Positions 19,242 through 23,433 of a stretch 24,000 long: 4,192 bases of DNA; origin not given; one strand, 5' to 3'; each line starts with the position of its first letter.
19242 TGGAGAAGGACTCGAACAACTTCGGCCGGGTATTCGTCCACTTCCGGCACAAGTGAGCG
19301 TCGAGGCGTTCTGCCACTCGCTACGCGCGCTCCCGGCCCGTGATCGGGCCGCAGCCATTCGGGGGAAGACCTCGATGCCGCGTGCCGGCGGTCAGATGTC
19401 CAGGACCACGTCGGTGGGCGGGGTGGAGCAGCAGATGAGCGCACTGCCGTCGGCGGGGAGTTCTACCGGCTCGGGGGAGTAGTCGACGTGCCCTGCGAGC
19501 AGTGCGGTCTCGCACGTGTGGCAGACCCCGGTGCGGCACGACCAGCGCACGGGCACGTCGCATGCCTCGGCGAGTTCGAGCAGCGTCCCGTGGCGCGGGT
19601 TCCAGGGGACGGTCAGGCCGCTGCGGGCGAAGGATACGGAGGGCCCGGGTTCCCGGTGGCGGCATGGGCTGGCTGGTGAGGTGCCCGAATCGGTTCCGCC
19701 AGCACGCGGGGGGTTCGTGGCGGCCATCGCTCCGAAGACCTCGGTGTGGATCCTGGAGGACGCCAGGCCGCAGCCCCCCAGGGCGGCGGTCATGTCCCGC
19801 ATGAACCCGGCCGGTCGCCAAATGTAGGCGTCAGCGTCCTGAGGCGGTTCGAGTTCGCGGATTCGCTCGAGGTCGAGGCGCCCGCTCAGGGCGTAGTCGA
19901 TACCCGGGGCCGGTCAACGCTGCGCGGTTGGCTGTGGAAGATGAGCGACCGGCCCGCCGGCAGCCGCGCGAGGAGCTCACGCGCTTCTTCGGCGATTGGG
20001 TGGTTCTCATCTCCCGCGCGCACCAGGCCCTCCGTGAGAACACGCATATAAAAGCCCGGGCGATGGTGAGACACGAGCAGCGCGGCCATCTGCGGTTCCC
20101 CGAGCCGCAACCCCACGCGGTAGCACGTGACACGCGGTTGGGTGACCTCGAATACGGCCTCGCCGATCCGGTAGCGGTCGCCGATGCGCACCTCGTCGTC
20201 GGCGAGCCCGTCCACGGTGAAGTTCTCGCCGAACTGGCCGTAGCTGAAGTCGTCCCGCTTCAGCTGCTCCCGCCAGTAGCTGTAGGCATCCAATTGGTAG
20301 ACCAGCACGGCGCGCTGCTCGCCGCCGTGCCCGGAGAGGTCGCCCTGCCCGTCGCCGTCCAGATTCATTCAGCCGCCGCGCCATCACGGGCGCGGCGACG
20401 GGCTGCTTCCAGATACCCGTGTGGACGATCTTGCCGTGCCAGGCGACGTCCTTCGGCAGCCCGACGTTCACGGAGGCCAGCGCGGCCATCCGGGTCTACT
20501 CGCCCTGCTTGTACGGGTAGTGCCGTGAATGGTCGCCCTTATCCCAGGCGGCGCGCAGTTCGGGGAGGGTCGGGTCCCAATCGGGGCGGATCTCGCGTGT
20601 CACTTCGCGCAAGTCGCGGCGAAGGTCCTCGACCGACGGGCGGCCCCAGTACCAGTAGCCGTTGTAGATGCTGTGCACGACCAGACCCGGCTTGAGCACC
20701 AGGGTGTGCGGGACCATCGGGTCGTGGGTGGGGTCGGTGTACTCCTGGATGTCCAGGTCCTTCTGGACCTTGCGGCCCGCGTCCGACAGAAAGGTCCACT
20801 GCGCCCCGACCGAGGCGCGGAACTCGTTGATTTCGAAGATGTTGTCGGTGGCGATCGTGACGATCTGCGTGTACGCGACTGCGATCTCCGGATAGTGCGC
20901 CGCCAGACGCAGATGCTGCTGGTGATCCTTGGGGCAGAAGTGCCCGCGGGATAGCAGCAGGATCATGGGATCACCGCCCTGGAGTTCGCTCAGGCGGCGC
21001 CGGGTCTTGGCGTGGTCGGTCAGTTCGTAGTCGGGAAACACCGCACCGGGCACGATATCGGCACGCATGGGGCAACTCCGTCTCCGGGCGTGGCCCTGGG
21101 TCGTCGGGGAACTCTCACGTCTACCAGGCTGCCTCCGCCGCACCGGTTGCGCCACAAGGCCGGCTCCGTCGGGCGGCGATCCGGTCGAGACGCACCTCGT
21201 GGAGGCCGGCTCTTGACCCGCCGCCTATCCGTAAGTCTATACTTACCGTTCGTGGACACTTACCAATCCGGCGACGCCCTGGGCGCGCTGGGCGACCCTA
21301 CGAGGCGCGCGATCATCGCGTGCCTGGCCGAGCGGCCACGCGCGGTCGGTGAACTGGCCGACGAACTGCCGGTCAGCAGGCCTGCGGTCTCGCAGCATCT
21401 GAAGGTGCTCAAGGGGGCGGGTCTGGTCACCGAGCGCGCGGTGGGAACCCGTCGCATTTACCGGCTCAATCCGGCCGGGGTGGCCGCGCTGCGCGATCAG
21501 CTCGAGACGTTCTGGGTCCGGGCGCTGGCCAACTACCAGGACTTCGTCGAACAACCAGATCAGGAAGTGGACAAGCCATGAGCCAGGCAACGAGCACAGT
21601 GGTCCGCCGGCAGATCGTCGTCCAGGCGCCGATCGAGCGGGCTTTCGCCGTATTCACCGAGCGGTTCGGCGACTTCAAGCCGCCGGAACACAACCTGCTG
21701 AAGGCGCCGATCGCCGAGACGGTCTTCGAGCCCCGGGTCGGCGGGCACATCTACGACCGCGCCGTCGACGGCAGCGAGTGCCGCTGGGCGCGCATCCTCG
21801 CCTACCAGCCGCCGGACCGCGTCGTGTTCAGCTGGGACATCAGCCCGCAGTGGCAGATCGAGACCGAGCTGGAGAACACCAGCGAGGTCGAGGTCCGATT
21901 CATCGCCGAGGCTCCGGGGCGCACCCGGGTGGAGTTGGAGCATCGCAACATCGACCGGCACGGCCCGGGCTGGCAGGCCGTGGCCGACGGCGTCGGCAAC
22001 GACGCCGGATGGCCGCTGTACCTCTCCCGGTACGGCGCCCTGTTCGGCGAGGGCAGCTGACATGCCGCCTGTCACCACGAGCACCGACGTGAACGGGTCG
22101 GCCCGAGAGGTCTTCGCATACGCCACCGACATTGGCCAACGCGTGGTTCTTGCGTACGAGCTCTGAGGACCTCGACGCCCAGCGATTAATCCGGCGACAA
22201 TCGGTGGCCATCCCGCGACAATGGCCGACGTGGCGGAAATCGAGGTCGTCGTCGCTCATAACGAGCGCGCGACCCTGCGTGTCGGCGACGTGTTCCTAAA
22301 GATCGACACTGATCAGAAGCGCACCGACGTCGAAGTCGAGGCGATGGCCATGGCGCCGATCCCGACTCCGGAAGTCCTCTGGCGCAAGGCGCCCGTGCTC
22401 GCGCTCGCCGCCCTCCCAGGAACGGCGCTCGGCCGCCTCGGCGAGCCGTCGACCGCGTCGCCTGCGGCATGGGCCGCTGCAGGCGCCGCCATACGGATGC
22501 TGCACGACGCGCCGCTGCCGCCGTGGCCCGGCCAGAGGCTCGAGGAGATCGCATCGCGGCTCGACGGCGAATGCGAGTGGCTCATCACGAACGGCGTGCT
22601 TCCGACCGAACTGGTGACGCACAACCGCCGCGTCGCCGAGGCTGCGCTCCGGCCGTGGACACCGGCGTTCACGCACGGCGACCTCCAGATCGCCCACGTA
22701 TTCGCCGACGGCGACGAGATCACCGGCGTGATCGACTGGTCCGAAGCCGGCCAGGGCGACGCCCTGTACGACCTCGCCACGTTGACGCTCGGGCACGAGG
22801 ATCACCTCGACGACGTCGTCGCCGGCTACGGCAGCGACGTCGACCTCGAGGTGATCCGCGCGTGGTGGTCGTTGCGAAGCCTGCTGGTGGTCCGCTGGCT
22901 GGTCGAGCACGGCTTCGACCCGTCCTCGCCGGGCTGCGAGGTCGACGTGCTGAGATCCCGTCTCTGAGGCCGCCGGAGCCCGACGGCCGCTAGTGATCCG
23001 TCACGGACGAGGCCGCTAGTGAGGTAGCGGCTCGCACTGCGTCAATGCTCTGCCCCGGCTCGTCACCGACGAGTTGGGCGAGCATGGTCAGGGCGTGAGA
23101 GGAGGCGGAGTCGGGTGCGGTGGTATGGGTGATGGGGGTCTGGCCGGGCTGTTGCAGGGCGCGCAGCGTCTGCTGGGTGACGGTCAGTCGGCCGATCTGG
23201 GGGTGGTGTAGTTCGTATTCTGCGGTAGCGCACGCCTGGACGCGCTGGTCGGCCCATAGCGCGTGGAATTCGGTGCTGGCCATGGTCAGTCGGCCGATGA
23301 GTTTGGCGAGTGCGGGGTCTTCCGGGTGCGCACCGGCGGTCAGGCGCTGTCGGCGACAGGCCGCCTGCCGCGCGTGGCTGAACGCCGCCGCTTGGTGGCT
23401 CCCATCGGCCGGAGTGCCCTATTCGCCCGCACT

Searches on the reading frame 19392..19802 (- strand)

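Call 21: search_protein_families(library=pfam, proteins=[window:19392-19802:-], max_evalue=0.01)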
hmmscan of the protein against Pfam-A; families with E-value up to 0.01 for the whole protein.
window:19392-19802:- (136 aa): 1 family
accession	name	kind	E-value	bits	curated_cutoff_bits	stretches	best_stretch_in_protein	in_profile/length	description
PF00111.32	Fer2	-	1.2e-10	41.6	21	1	61-128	6-76/77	2Fe-2S iron-sulfur cluster binding domain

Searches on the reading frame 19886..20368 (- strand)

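Call 7: search_protein_families(library=pfam, proteins=[window:19886-20368:-], max_evalue=0.01)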
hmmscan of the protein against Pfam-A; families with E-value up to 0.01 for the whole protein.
window:19886-20368:- (160 aa): 1 family
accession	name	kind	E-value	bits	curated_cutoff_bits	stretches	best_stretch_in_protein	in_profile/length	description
PF03473.23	MOSC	-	1.4e-33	115.9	22.7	1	12-121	3-118/120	MOSC domain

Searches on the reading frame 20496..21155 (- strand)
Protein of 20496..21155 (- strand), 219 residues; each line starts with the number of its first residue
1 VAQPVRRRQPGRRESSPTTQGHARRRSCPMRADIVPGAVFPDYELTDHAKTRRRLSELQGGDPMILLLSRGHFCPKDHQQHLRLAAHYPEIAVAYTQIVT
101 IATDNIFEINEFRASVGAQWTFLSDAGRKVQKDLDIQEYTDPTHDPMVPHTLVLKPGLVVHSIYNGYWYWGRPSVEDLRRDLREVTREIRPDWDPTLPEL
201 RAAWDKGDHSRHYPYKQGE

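Call 7: search_protein_families(library=pfam, proteins=[window:20496-21155:-], max_evalue=0.01)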
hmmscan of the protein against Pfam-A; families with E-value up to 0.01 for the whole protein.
window:20496-21155:- (219 aa): 2 families
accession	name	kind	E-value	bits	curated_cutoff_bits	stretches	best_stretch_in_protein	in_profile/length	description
PF00578.27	AhpC-TSA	-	8.6e-13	48.8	26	1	37-157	2-118/124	AhpC/TSA family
PF08534.16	Redoxin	-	1.8e-06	28.3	26.6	1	37-145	3-113/148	Redoxin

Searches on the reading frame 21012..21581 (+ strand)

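Call 7: search_protein_families(library=pfam, proteins=[window:21012-21581:+], max_evalue=0.01)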
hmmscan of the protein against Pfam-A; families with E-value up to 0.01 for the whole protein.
window:21012-21581:+ (189 aa): 12 families
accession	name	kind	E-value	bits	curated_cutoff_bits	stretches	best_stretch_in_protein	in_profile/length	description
PF01022.26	HTH_5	-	4.1e-16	59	22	1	95-140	1-46/47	Bacterial regulatory protein, arsR family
PF12840.13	HTH_20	-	1.6e-15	57.2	27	1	93-142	1-51/51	Helix-turn-helix domain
PF12802.13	MarR_2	-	1.6e-07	31.8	27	1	101-148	10-60/61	MarR family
PF25213.1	HVO_A0261_N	-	3.9e-06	27.1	35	1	96-162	11-73/86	HVO_A0261 N-terminal domain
PF09339.16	HTH_IclR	-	2.7e-05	24.3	22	1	100-141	7-50/52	IclR helix-turn-helix domain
PF13412.12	HTH_24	-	0.00011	22.1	21.9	1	95-140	2-48/48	Winged helix-turn-helix DNA-binding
PF08279.18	HTH_11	-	0.00013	22.2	25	1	98-137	2-43/55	HTH domain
PF24033.1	DUF7342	-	0.00018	22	31.6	1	102-156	10-64/150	Family of unknown function (DUF7342)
PF01978.25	TrmB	-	0.00033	20.9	25.6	1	103-152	16-64/68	Sugar-specific transcriptional regulator TrmB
PF13545.12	HTH_Crp_2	-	0.00058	20.2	27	1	114-157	27-67/70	Crp-like helix-turn-helix domain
PF21476.4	PF0610-like_N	-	0.0034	18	33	1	97-132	2-37/50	PF0610-like, N-terminal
PF24270.1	HTH_Cmi2_C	-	0.0091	16.7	27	0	100-142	79-121/125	Cmi2, C-terminal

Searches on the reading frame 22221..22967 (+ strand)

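Call 7: search_protein_families(library=pfam, proteins=[window:22221-22967:+], max_evalue=0.01)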
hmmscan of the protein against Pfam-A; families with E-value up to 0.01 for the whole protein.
window:22221-22967:+ (248 aa): 2 families
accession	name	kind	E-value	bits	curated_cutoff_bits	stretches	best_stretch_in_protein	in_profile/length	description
PF01636.29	APH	-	1.1e-16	61.8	23.2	1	41-203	46-225/239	Phosphotransferase enzyme family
PF19974.5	TCAD9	-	0.00014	21.6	40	1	136-189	285-338/429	Ternary complex associated domain 9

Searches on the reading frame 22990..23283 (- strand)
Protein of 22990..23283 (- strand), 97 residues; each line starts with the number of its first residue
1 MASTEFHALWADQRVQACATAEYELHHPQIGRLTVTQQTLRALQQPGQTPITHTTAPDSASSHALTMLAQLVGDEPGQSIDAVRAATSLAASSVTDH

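Call 21: search_protein_families(library=pfam, proteins=[window:22990-23283:-], max_evalue=0.01)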
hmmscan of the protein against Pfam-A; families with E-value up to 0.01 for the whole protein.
window:22990-23283:- (97 aa): 1 family
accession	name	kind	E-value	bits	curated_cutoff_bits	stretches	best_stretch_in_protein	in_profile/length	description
PF17765.7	MLTR_LBD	-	4e-11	43.7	26.3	1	2-67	101-167/168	MmyB-like transcription regulator ligand binding domain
